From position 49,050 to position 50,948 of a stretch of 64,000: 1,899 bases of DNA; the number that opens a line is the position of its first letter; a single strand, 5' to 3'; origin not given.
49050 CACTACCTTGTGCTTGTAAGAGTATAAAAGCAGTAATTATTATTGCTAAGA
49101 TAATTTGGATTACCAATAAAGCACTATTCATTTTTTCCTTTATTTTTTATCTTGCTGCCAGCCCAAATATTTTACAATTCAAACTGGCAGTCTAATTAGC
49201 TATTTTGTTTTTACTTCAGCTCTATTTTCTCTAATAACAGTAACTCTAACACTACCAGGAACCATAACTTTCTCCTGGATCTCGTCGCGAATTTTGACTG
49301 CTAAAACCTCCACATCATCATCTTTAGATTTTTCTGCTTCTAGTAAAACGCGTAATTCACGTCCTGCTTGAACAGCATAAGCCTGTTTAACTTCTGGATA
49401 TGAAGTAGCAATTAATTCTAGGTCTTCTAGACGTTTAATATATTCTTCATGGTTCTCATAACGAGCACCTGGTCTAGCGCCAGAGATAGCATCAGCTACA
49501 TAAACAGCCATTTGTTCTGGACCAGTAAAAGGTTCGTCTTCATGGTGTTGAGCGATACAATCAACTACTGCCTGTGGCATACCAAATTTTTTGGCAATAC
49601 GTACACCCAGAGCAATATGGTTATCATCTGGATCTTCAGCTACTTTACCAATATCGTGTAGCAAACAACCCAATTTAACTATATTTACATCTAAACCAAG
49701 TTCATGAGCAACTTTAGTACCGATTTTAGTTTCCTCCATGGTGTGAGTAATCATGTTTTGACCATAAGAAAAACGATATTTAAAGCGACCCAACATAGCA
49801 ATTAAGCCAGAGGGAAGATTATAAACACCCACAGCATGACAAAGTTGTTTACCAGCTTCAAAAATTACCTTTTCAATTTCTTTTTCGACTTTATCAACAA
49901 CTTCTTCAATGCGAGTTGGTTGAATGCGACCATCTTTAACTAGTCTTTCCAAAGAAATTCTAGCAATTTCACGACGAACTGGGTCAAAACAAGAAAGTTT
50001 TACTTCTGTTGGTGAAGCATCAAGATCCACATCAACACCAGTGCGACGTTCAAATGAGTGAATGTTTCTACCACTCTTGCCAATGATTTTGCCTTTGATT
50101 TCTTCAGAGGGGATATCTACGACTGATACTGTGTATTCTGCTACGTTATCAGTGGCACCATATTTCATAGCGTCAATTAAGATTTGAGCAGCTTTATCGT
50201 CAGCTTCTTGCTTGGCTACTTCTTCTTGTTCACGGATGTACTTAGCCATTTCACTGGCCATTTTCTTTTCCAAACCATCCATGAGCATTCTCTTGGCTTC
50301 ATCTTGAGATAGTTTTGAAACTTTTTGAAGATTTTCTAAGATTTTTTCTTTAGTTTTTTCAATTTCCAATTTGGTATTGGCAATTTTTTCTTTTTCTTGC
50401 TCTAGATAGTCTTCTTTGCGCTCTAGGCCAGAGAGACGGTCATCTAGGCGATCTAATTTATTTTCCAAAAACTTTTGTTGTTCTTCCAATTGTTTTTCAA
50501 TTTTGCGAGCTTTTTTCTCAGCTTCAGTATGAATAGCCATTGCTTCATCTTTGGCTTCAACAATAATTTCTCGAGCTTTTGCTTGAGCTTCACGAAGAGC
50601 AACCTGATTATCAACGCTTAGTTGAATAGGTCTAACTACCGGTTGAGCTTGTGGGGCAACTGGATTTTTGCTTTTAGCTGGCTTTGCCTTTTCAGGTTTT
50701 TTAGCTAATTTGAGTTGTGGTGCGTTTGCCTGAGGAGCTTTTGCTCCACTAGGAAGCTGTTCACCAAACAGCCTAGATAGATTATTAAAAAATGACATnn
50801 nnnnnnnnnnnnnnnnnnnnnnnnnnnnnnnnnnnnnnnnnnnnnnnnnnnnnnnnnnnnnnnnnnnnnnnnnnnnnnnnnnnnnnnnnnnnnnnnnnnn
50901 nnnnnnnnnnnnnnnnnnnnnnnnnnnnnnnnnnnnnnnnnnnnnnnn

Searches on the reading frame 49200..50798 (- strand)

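Call 63: search_protein_families(library=ncbifam, proteins=[window:49200-50798:-], max_evalue=0.00001)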
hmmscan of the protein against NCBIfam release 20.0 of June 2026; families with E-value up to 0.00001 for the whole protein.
window:49200-50798:- (532 aa): 9 families
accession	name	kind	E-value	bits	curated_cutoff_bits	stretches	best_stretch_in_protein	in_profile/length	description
TIGR03319.1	RNase_Y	equivalog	3.4e-150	500.9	454.35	1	66-527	40-509/514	ribonuclease Y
NF009345.0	PRK12705.1-2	equivalog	5.2e-121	404.7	904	1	65-526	41-503/509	hypothetical protein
NF009344.0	PRK12705.1-1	equivalog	6e-118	394.9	831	1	67-527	106-567/572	hypothetical protein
NF000997.0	PRK00106.1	equivalog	7.1e-116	387.8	937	1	65-527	60-530/535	ribonuclease Y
NF009347.0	PRK12705.1-4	equivalog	2.5e-75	254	579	1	93-531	29-469/473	hypothetical protein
TIGR00277.1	HDIG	domain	4.5e-19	68.1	27.6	1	345-421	1-84/84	HDIG domain-containing metalloprotein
NF009346.0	PRK12705.1-3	equivalog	5.8e-19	68.2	545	1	103-507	67-464/493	hypothetical protein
NF002829.0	PRK03007.1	equivalog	8.9e-07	28.1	385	1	348-385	66-103/425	deoxyguanosinetriphosphate triphosphohydrolase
TIGR00295.1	TIGR00295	hypoth_equivalog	1.2e-06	28.3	172.35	1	347-418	12-87/164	TIGR00295 family protein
